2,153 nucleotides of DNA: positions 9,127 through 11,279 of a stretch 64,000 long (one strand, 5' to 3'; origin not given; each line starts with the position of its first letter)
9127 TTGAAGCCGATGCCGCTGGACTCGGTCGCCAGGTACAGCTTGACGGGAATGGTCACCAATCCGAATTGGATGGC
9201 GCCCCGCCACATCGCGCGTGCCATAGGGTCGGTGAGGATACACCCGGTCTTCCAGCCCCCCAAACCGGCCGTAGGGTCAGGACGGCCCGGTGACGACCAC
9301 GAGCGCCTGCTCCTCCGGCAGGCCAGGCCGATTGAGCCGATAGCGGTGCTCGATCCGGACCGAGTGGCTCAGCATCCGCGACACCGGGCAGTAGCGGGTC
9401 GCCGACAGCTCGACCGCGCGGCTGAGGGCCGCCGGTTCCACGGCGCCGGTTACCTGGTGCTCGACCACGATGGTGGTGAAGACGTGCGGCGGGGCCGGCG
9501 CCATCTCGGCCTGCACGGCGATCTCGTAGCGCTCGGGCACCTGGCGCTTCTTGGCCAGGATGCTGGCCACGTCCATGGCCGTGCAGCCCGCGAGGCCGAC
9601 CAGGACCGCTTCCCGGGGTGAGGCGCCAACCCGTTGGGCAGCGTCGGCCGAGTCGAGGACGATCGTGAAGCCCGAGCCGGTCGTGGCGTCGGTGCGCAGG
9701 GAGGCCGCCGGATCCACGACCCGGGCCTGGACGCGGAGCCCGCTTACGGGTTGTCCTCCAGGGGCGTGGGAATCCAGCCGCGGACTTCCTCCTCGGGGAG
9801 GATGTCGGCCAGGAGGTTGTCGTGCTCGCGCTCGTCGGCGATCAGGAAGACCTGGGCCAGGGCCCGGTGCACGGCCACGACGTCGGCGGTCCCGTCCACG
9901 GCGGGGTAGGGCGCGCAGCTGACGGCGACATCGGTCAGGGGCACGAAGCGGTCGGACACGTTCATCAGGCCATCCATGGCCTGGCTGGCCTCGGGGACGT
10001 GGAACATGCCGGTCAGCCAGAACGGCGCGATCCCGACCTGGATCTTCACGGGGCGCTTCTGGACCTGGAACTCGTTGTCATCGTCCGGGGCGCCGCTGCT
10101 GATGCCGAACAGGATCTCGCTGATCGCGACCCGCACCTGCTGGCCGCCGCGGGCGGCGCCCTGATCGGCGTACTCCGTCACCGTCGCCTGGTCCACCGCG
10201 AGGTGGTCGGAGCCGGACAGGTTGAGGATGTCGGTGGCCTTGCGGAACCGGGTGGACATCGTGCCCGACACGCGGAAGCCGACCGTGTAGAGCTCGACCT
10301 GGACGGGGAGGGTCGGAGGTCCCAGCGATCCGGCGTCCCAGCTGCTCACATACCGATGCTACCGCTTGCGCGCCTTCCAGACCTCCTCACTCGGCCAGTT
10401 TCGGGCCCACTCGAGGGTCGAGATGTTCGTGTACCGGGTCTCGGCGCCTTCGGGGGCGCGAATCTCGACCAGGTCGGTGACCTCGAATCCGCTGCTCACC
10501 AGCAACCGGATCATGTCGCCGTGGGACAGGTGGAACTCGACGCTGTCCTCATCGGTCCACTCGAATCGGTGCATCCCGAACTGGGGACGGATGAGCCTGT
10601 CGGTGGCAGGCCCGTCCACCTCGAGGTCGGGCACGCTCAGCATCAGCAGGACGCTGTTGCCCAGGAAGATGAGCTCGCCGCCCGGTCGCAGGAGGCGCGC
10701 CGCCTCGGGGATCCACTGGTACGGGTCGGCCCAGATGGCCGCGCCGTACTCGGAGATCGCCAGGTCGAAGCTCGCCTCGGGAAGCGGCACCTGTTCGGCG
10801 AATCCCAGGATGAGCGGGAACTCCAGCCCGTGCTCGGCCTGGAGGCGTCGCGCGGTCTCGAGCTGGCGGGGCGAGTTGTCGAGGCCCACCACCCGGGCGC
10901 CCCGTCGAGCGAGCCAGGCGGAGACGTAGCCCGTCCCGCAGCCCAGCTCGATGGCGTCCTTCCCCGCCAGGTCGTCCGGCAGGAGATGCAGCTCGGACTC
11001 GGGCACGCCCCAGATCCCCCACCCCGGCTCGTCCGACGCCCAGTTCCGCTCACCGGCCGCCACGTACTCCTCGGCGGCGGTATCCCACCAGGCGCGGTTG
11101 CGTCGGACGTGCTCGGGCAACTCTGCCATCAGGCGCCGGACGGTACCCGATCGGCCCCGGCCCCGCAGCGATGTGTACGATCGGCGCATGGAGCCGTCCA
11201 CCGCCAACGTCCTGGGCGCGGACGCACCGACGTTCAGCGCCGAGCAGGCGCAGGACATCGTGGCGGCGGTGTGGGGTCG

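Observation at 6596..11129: WYL regulator convergent on an operon of methyltransferase, hypothetical protein, OsmC, Ku and a lysine-less ligase-like protein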

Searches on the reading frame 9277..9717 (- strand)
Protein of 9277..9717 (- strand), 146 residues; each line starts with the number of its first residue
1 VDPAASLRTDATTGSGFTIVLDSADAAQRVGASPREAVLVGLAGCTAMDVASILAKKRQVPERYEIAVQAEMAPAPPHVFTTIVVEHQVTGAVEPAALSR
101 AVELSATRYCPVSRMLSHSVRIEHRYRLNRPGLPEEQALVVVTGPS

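Call 3: search_protein_families(library=pfam, proteins=[window:9277-9717:-], max_evalue=0.01)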
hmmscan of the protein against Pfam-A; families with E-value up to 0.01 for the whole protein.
window:9277-9717:- (146 aa): 1 family
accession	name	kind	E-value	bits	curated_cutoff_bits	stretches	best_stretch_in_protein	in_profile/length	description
PF02566.24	OsmC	-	1.6e-17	64.2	27.5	1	31-124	5-99/100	OsmC-like protein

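Call 4: search_protein_families(library=ncbifam, proteins=[window:9277-9717:-], max_evalue=0.01)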
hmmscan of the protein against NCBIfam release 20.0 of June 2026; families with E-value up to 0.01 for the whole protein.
window:9277-9717:- (146 aa): 2 families
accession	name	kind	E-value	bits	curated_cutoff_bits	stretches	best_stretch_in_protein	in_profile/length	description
NF008009.0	PRK10738.1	equivalog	8e-21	74.3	138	1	13-128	17-131/134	OsmC family protein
TIGR03562.1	osmo_induc_OsmC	subfamily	4.9e-06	26.7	85.8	1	27-119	38-131/137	OsmC family peroxiredoxin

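Call 6: search_protein_families(library=padloc, proteins=[window:9277-9717:-], max_evalue=0.01)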
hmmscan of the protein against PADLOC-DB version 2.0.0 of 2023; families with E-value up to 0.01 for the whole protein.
window:9277-9717:- (146 aa): 0 families

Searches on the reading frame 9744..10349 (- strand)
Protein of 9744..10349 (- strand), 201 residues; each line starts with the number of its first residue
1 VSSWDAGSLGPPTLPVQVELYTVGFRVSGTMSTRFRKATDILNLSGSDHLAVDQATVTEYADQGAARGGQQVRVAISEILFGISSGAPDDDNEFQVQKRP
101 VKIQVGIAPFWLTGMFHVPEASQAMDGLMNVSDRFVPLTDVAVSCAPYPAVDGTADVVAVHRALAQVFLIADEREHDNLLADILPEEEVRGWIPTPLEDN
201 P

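Call 3: search_protein_families(library=pfam, proteins=[window:9744-10349:-], max_evalue=0.01)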
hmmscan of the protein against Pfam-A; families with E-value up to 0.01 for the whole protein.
window:9744-10349:- (201 aa): 1 family
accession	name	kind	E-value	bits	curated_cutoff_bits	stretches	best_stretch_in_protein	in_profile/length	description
PF20660.2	DUF6812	-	2.9e-06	27.6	27.1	1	112-162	2-50/53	Family of unknown function (DUF6812)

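Call 4: search_protein_families(library=ncbifam, proteins=[window:9744-10349:-], max_evalue=0.01)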
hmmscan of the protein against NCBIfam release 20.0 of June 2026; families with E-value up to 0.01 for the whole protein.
window:9744-10349:- (201 aa): 0 families

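Call 6: search_protein_families(library=padloc, proteins=[window:9744-10349:-], max_evalue=0.01)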
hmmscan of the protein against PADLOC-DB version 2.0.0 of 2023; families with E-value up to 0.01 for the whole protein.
window:9744-10349:- (201 aa): 0 families

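Call 15: find_homologous_proteins(query=window:9744-10349:-)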
Query window:9744-10349:- (201 aa): 45 proteins with E <= 0.001 among 242 candidates.
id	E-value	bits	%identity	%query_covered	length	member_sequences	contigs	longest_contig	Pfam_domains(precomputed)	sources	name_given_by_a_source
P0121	5.3e-120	416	93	100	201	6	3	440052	PF20660.3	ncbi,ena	-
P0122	5.0e-115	400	90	100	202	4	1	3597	PF20660.3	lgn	-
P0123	3.5e-71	257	63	95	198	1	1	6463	PF20660.3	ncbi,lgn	-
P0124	1.4e-69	252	62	97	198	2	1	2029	PF20660.3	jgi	jgi:hypothetical protein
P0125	1.7e-69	251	60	95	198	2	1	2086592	PF20660.3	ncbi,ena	-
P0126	6.6e-69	250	62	95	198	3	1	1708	PF20660.3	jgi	jgi:hypothetical protein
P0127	1.4e-68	249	60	95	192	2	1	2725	PF20660.3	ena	-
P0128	1.8e-67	245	60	97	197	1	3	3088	PF20660.3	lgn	-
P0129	6.8e-67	243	56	97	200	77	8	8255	PF20660.3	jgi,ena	-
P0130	9.0e-67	243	56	97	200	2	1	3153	PF20660.3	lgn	-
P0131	4.6e-66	240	59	95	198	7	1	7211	PF20660.3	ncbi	-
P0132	6.8e-66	240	56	97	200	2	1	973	PF20660.3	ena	-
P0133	1.3e-65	239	55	97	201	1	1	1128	PF20660.3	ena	-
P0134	2.3e-64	235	57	95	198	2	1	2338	PF20660.3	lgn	-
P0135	3.1e-64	234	55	96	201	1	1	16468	PF20660.3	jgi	jgi:hypothetical protein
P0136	3.4e-64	234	58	95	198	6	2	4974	PF20660.3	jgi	jgi:hypothetical protein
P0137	9.3e-64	233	55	97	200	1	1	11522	PF20660.3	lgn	-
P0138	1.2e-63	232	55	97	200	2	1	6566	PF20660.3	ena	-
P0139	1.7e-63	232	57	96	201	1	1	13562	PF20660.3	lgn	-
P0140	2.3e-63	231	58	97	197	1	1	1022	PF20660.3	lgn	-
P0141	1.1e-62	229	54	97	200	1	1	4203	PF20660.3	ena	-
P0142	4.6e-62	227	55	97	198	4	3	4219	PF20660.3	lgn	-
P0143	2.8e-61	225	54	97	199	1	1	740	PF20660.3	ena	-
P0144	4.2e-57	211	54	98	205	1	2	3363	PF20660.3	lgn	-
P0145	7.5e-57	210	59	84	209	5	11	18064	PF20660.3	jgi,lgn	jgi:hypothetical protein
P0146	1.8e-56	209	59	84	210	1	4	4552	PF20660.3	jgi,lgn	jgi:hypothetical protein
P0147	8.5e-56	207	60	84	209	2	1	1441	PF20660.3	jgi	jgi:hypothetical protein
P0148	1.3e-55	206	51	97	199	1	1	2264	PF20660.3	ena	-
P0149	2.3e-55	205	53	98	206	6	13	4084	PF20660.3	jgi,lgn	-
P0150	4.1e-55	205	50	97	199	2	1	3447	PF20660.3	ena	-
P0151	6.4e-55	204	51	97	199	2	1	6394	PF20660.3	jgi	jgi:hypothetical protein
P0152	6.7e-55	204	51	99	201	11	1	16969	PF20660.3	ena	-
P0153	2.5e-54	202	52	97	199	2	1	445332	PF20660.3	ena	-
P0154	1.3e-53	200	56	84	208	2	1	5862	PF20660.3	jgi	jgi:hypothetical protein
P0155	1.4e-53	200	50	95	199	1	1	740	PF20660.3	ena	-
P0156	2.9e-53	199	56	82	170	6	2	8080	PF20660.3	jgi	jgi:hypothetical protein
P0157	1.1e-52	197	58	84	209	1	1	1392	PF20660.3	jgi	jgi:hypothetical protein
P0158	1.7e-52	196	53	99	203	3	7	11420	PF20660.3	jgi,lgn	jgi:hypothetical protein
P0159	2.7e-51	192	48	97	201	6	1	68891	PF20660.3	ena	-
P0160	7.4e-51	191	56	84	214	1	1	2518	PF20660.3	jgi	jgi:hypothetical protein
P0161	1.3e-48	183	53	85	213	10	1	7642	PF20660.3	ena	-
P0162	1.3e-47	180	61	71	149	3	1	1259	PF20660.3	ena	-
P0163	1.2e-45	174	48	91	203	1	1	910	PF20660.3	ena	-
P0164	2.9e-45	172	48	92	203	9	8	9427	PF20660.3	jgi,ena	jgi:hypothetical protein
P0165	1.6e-43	167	44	94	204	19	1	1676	PF20660.3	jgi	jgi:hypothetical protein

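Call 29: predict_structure(alignment_id=A2)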
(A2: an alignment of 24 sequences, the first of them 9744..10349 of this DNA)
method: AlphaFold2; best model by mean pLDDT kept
length: 201 residues; sequences in the alignment: 24
mean_pLDDT: 79.7   pTM: 0.73
mean pLDDT of the five models: 79.7, 78.7, 78.7, 76.2, 76.1
residues with pLDDT >= 90: 86; 70-90: 61; 50-70: 32; < 50: 22
segments of 3 or more residues with pLDDT < 50: 1-8, 87-94, 199-201
pLDDT, mean of each block of 10 residues (from residue 1): 46 87 95 82 84 95 89 94 70 61 94 91 74 84 94 92 91 66 57 52 48
secondary structure, 60 per line:
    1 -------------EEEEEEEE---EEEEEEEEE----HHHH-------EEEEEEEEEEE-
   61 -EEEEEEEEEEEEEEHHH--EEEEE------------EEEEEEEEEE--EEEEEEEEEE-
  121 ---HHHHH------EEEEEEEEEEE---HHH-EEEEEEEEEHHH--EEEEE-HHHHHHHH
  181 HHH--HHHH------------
elements in order: E14-21 E25-33 H38-41 E49-59 E62-75 E81-85 E98-107 E110-119 H124-128 E135-145 E153-161 E167-171 H173-183 H186-189

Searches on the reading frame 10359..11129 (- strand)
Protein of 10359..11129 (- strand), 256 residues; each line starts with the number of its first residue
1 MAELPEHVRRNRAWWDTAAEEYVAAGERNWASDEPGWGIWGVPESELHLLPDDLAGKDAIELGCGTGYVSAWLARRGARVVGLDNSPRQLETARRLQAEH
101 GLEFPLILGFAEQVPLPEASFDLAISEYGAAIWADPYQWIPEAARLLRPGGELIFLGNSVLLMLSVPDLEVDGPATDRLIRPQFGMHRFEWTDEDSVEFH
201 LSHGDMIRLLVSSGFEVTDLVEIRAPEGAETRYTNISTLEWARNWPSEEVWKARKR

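Call 3: search_protein_families(library=pfam, proteins=[window:10359-11129:-], max_evalue=0.01)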
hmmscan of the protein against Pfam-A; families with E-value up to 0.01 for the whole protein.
window:10359-11129:- (256 aa): 10 families
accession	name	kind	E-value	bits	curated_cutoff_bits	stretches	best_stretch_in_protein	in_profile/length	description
PF08241.18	Methyltransf_11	-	2e-22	80.1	21.2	1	61-155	2-95/95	Methyltransferase domain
PF13649.12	Methyltransf_25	-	7e-20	72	27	1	60-151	2-97/97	Methyltransferase domain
PF13847.12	Methyltransf_31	-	2.5e-14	53.6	27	1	56-155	4-109/145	Methyltransferase domain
PF08242.18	Methyltransf_12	-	1.8e-12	48.2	30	1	60-153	1-98/98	Methyltransferase domain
PF13489.12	Methyltransf_23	-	4.8e-09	36.6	27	1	49-155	16-116/164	Methyltransferase domain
PF01209.24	Ubie_methyltran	-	2.2e-07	30.9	20.1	1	53-160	45-156/233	ubiE/COQ5 methyltransferase family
PF05175.20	MTS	-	8e-07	29.3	23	1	50-161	27-144/170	Methyltransferase small domain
PF05724.17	TPMT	-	0.00043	20.5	26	1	29-93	9-75/218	Thiopurine S-methyltransferase (TPMT)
PF08003.17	Methyltransf_9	-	0.0012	18.3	23.8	1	52-154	112-216/315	Protein of unknown function (DUF1698)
PF00107.32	ADH_zinc_N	-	0.0045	17.4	31.8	0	72-157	9-89/129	Zinc-binding dehydrogenase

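Call 4: search_protein_families(library=ncbifam, proteins=[window:10359-11129:-], max_evalue=0.01)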
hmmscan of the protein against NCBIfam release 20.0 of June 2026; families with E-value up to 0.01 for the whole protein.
window:10359-11129:- (256 aa): 40 families (the best 25 are shown)
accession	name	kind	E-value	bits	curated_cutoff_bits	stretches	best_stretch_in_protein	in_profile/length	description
NF045667.1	MTase_DVU1556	equivalog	1e-15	57.8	155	1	57-154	24-118/213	DVU_1556 family methyltransferase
NF045825.1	FAmtase_mtf2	equivalog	4.9e-12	45.6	400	1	53-155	56-158/248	fatty-acid O-methyltransferase Mtf2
TIGR02072.1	BioC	equivalog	9.1e-12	45.3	184.95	1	57-155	36-132/244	malonyl-ACP O-methyltransferase BioC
NF043040.1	corrin_prot_MT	hypoth_equivalog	9.9e-12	44.7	180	1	56-154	42-146/216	corrinoid protein-associated methyltransferase CpaM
NF045823.1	PthPhpthDimycoMt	equivalog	1.3e-11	44.2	300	1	53-155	64-166/256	phthiotriol/phenolphthiotriol dimycocerosates methyltransferase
TIGR01934.1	MenG_MenH_UbiE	subfamily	1.3e-11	44.2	158.35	1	55-157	39-143/223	ubiquinone/menaquinone biosynthesis methyltransferase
NF047649.1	MTase_UXPK_star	exception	3.3e-11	42.7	460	1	56-162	78-187/283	methyltransferase/UXPK-star double selenoprotein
NF007610.0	PRK10258.1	equivalog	3.5e-11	42.9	342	1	59-171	46-151/251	malonyl-ACP O-methyltransferase BioC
NF041537.1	ArsM_AhpD_UU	exception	1.6e-10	40.3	510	1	55-161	76-185/345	arsenite methyltransferase/AhpD domain selenoprotein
NF001244.0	PRK00216.1-5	equivalog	2.2e-10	40.2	216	1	56-156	49-154/236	bifunctional demethylmenaquinone methyltransferase/2-methoxy-6-polyprenyl-1,4-benzoquinol methylase UbiE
TIGR04290.1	meth_Rta_06860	hypoth_equivalog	2.8e-09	36.8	300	1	48-99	42-94/226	TIGR04290 family methyltransferase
TIGR02021.1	BchM-ChlM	equivalog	4.7e-09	36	158.9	1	45-97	43-96/218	magnesium protoporphyrin IX methyltransferase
TIGR01983.1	UbiG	equivalog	1.5e-08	34.2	102.95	1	52-155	46-151/228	bifunctional 2-polyprenyl-6-hydroxyphenol methylase/3-demethylubiquinol 3-O-methyltransferase UbiG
NF041675.1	sarc_dimgly_tmase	equivalog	2.6e-08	34.2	550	1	59-156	70-170/278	sarcosine/dimethylglycine N-methyltransferase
NF008823.0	PRK11873.1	subfamily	3e-08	33.5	263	1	56-154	78-180/272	arsenite methyltransferase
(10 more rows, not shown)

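Call 6: search_protein_families(library=padloc, proteins=[window:10359-11129:-], max_evalue=0.01)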
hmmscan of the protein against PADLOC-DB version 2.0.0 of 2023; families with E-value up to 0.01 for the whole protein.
window:10359-11129:- (256 aa): 1 family
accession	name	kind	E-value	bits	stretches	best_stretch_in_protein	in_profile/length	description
PDLC04134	mad2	-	2e-20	71.1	1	36-181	269-399/492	mads_2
